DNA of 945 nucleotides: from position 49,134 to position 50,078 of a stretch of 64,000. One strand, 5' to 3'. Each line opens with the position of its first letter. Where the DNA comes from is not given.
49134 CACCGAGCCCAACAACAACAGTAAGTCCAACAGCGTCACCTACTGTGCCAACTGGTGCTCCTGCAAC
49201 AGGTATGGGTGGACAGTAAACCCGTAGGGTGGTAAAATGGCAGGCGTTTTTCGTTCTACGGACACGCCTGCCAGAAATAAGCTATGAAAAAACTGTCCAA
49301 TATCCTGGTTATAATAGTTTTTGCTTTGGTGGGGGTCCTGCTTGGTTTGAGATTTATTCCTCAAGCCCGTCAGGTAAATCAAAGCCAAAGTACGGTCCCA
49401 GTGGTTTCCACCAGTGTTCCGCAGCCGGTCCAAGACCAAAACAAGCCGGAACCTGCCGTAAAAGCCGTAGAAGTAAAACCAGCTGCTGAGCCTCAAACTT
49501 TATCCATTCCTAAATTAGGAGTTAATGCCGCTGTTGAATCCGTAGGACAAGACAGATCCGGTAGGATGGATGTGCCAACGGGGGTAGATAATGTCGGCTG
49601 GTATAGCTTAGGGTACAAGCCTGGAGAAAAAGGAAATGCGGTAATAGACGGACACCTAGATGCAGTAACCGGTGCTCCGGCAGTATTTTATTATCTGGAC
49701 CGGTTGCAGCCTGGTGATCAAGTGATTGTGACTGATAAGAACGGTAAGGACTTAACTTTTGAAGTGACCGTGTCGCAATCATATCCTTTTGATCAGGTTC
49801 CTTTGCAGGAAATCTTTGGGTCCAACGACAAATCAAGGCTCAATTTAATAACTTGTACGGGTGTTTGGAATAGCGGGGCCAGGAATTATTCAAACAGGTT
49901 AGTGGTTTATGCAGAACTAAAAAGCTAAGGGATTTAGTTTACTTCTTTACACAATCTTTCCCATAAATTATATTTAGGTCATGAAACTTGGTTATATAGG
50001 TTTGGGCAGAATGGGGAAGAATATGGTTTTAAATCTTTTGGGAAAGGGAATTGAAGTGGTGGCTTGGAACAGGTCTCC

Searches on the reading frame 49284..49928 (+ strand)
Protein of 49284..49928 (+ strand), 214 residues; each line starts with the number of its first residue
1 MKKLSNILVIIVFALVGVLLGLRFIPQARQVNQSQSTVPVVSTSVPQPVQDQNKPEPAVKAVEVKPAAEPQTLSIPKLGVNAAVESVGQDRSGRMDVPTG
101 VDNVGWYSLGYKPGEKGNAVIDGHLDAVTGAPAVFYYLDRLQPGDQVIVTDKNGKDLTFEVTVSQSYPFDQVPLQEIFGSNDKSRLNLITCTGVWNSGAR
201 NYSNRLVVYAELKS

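Call 70: search_protein_families(library=pfam, proteins=[window:49284-49928:+], max_evalue=0.05)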
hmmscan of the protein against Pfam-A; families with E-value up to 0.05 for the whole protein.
window:49284-49928:+ (214 aa): 2 families
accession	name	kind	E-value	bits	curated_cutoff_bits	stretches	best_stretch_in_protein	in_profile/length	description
PF04203.18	Sortase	-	1.5e-24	86.5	26.6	1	73-212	1-124/125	Sortase domain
PF20260.4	PUA_4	-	0.024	15.2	23.9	1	140-162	14-36/48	RNA methyltransferase PUA domain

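Call 71: search_protein_families(library=ncbifam, proteins=[window:49284-49928:+], max_evalue=0.05)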
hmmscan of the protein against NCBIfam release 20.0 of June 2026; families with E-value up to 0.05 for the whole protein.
window:49284-49928:+ (214 aa): 7 families
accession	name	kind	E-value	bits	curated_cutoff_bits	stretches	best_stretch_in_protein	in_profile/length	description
NF033748.1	class_F_sortase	subfamily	9.9e-42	142.2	166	1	64-212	5-154/155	class F sortase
NF033747.1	class_E_sortase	subfamily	3.1e-12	46.8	160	1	33-213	40-206/211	class E sortase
TIGR03784.1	marine_sortase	equivalog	2.7e-08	33.7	158.25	1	112-210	86-174/174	class GN sortase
NF058671.1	sortase_SrtD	exception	3.1e-07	30.3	140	1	11-192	3-169/187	class D sortase, LPxTATN-specific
NF033746.1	class_D_sortase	subfamily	1.1e-05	25.3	165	1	72-212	12-133/135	class D sortase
TIGR01076.1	sortase_fam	subfamily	0.00017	21.4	39.35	1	105-209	28-124/136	sortase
NF038218.1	IcmG_DotF_IVB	equivalog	0.013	15.2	200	1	7-68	55-116/266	type IVB secretion system protein IcmG/DotF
